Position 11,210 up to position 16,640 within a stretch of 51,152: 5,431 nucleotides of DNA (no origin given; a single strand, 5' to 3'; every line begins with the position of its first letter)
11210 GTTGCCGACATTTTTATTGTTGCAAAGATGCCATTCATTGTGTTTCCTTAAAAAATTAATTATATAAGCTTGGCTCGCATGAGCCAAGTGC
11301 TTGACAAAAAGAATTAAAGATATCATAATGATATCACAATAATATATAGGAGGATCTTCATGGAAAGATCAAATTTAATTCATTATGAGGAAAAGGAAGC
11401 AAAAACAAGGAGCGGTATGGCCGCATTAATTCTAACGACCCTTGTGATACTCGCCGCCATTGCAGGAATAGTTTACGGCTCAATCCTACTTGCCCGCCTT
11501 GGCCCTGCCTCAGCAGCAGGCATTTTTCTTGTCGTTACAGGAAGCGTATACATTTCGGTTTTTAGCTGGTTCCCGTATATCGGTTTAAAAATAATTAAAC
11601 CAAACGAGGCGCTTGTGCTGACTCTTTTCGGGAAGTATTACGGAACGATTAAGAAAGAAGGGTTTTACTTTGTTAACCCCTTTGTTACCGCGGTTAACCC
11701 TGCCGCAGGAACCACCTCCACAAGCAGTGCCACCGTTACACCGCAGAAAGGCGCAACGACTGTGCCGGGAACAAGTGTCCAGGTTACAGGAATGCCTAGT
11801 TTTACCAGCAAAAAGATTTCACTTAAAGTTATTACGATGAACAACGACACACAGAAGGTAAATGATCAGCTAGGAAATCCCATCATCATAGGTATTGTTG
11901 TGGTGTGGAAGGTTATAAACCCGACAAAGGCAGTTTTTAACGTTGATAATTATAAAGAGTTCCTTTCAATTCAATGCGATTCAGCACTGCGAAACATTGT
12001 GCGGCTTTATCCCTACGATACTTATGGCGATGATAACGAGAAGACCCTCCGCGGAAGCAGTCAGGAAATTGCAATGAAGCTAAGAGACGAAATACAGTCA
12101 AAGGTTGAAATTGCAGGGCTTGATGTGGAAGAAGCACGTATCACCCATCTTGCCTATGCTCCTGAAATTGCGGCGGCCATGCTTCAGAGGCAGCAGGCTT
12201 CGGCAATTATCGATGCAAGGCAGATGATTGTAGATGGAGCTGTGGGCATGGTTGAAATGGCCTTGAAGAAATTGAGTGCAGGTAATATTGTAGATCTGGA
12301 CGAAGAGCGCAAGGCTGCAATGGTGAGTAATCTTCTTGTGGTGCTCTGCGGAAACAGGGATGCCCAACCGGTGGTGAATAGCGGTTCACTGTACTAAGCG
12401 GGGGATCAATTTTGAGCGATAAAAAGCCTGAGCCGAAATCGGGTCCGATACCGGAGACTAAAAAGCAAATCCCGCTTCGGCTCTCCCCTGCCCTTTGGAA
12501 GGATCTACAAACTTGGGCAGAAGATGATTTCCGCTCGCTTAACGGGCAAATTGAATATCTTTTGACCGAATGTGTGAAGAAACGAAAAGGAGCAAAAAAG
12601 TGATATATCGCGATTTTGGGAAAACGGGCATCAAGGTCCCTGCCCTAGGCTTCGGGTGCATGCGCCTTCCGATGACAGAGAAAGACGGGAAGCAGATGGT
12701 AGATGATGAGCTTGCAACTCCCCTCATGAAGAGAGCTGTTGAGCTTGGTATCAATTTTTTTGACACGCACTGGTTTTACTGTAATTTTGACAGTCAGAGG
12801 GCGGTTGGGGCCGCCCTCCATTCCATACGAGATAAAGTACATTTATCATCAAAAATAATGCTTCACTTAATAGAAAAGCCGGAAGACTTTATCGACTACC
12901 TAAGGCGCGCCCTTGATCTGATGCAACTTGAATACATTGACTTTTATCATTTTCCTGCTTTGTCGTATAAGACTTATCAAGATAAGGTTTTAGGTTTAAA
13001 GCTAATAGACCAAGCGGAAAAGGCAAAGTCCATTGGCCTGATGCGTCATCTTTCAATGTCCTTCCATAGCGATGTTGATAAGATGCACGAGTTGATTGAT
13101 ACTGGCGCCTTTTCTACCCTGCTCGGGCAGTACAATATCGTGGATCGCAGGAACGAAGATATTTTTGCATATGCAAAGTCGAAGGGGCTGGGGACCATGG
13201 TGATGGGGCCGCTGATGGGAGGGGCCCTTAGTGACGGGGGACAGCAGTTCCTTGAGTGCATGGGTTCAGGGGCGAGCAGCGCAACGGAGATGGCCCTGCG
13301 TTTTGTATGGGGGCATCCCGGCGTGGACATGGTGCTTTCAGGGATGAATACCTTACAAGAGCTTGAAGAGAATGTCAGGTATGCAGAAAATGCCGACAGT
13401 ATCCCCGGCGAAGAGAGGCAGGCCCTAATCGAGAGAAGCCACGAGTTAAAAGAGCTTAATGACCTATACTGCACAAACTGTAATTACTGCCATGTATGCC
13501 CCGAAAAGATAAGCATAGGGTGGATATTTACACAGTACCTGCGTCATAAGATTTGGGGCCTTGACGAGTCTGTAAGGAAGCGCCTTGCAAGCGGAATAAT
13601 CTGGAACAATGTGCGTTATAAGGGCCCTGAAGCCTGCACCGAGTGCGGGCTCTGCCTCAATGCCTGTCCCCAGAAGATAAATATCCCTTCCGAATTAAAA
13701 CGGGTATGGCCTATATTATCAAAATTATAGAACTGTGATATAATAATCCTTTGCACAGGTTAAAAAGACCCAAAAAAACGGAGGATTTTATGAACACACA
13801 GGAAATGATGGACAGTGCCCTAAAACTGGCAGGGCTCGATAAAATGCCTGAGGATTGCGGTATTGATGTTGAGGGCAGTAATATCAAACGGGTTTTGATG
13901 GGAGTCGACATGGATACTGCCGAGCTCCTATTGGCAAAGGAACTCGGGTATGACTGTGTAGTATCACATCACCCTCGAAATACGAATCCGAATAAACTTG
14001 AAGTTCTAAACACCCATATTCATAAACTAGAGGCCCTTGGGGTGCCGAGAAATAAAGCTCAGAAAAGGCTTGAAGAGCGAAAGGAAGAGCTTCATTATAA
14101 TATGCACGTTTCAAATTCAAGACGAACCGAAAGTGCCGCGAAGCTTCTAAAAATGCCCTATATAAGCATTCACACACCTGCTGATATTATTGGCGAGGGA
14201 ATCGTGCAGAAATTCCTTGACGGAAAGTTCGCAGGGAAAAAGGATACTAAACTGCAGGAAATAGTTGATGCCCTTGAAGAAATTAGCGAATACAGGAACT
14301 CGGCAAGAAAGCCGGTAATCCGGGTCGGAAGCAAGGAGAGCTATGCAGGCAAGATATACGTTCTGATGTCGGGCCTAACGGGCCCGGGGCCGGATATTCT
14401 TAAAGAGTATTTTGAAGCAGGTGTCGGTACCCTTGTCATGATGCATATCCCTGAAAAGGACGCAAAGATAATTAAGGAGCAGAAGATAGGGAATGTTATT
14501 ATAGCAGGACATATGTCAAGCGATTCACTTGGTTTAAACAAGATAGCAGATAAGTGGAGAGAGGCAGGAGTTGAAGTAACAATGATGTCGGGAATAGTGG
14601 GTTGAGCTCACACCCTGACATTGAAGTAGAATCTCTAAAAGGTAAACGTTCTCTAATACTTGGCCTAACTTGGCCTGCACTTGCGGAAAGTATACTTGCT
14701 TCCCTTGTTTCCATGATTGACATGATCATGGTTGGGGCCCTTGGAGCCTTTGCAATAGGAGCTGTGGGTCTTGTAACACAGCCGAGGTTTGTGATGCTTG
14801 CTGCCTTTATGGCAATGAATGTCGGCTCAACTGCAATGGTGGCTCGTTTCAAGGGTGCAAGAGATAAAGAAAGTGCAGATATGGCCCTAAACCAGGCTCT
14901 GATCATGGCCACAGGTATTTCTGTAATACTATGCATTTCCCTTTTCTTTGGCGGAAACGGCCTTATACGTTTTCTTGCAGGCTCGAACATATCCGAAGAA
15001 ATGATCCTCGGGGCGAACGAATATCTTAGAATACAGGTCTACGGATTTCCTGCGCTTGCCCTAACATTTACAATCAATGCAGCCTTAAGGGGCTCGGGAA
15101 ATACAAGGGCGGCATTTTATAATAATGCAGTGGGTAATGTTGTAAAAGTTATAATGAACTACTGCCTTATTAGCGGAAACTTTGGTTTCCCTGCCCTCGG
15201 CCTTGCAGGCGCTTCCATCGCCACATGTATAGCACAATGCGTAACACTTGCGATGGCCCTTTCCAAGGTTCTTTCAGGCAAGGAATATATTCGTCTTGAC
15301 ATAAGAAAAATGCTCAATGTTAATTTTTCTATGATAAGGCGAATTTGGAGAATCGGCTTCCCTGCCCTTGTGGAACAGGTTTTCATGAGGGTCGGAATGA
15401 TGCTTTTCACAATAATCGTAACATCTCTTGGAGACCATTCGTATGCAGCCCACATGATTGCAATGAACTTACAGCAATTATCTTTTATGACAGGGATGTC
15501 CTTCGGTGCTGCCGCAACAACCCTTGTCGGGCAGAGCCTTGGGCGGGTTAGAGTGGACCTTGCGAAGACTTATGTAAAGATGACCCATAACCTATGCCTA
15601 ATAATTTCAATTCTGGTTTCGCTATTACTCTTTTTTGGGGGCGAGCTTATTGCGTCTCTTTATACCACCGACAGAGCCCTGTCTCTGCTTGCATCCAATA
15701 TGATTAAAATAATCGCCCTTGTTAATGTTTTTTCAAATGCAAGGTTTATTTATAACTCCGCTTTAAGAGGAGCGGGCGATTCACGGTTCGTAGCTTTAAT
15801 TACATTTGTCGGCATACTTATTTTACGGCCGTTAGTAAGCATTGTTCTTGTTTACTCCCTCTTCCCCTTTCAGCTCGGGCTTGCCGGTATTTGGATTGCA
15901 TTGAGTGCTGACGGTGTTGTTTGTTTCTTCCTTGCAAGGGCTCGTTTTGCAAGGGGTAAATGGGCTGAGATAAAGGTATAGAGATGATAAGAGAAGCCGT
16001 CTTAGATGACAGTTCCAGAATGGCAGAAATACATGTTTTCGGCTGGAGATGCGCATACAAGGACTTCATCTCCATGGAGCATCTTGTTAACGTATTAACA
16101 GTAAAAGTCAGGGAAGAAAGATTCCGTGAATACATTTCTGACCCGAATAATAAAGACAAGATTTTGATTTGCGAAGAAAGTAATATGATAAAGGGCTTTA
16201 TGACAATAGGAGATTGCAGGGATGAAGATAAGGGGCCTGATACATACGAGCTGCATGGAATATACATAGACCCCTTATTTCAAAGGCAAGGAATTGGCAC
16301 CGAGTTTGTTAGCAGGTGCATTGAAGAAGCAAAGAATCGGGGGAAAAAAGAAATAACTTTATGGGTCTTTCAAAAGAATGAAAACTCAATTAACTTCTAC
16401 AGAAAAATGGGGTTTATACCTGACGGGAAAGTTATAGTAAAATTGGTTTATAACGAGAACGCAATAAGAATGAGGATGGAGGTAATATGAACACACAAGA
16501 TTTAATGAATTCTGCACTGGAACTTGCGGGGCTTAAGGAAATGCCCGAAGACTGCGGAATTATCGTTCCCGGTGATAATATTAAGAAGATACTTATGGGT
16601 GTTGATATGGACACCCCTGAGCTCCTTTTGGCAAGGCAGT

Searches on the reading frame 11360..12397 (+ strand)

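Call 54: search_protein_families(library=pfam, proteins=[window:11360-12397:+], max_evalue=0.00001)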
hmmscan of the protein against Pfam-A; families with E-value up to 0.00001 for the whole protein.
window:11360-12397:+ (345 aa): 1 family
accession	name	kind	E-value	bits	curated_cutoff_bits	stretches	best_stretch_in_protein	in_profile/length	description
PF01145.31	Band_7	-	1.4e-26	94.1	23.6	1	77-288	1-169/176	SPFH domain / Band 7 family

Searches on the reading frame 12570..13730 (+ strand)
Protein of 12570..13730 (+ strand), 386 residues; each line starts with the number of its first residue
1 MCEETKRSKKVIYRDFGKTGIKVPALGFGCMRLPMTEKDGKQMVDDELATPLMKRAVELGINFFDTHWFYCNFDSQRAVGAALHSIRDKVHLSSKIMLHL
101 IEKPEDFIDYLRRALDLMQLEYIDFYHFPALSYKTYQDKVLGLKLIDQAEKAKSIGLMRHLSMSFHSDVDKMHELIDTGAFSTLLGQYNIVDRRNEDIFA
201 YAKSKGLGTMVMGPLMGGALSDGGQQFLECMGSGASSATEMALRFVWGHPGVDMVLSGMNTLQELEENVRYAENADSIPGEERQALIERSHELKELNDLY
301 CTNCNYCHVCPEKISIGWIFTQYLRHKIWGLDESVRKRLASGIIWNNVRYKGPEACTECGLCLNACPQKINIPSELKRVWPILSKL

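Call 54: search_protein_families(library=pfam, proteins=[window:12570-13730:+], max_evalue=0.00001)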
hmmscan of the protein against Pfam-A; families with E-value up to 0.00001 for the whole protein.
window:12570-13730:+ (386 aa): 5 families
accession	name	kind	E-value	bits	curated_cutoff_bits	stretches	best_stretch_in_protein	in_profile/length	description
PF00248.27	Aldo_ket_red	-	2e-30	106.3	24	1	26-273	2-275/291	Aldo/keto reductase family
PF13187.11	Fer4_9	-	5.6e-08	33.1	27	1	300-369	1-50/52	4Fe-4S dicluster domain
PF13237.11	Fer4_10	-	1.4e-07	31.8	25.5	1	297-367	5-53/53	4Fe-4S dicluster domain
PF13183.11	Fer4_8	-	1.8e-06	28.8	27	1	300-370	4-68/68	4Fe-4S dicluster domain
PF13746.11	Fer4_18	-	4.9e-06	27.2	27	0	349-374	54-79/114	4Fe-4S dicluster domain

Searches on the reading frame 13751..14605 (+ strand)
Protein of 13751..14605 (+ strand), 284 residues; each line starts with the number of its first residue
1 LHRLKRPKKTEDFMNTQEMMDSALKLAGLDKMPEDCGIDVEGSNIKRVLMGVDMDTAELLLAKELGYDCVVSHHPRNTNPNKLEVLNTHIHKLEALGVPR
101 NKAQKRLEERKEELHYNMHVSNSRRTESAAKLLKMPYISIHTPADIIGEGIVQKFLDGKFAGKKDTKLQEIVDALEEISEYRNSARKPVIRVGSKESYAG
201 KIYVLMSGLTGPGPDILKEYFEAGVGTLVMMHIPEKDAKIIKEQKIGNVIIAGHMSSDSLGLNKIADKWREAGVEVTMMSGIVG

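Call 54: search_protein_families(library=pfam, proteins=[window:13751-14605:+], max_evalue=0.00001)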
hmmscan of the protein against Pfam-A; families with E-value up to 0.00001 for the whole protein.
window:13751-14605:+ (284 aa): 1 family
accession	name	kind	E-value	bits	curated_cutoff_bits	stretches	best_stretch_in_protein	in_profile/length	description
PF01784.24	DUF34_NIF3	-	1e-11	45.4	23.4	0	34-80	23-71/256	Duf34/NIF3 (NGG1p interacting factor 3)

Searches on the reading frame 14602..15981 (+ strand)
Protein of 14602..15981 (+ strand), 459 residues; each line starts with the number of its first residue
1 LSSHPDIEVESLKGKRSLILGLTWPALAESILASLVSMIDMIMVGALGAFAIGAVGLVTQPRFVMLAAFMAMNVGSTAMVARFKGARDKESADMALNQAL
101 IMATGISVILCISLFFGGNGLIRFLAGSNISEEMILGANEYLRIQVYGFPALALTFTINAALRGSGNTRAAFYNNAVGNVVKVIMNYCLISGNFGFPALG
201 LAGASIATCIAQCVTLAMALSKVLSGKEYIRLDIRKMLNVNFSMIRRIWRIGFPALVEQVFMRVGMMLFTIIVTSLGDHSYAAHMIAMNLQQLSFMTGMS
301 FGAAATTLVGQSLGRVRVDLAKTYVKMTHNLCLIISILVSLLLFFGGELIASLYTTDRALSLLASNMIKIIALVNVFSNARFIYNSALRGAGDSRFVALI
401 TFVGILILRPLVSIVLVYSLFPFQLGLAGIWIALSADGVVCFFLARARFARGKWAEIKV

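Call 54: search_protein_families(library=pfam, proteins=[window:14602-15981:+], max_evalue=0.00001)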
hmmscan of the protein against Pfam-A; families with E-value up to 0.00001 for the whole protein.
window:14602-15981:+ (459 aa): 1 family
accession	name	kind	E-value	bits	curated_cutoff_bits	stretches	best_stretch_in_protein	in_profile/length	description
PF01554.23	MatE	-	2e-54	184.1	24.9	2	25-187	1-160/161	MatE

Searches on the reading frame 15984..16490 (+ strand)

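Call 54: search_protein_families(library=pfam, proteins=[window:15984-16490:+], max_evalue=0.00001)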
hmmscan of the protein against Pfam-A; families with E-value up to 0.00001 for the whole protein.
window:15984-16490:+ (168 aa): 6 families
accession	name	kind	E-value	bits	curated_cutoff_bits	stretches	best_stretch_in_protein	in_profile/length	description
PF00583.31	Acetyltransf_1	-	1.4e-19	70.9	20.7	1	45-144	23-116/116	Acetyltransferase (GNAT) family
PF13508.13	Acetyltransf_7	-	9.4e-14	52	27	1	58-145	3-83/84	Acetyltransferase (GNAT) domain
PF13673.13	Acetyltransf_10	-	1.9e-13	50.9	23.6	1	42-152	17-115/128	Acetyltransferase (GNAT) domain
PF08445.16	FR47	-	8.9e-09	35.7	22.1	1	89-145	23-78/86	FR47-like protein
PF13302.13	Acetyltransf_3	-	3.8e-07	31.3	25.4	1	37-144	31-137/138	Acetyltransferase (GNAT) domain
PF13420.13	Acetyltransf_4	-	8.5e-06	26.3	24.3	1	45-145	35-135/155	Acetyltransferase (GNAT) domain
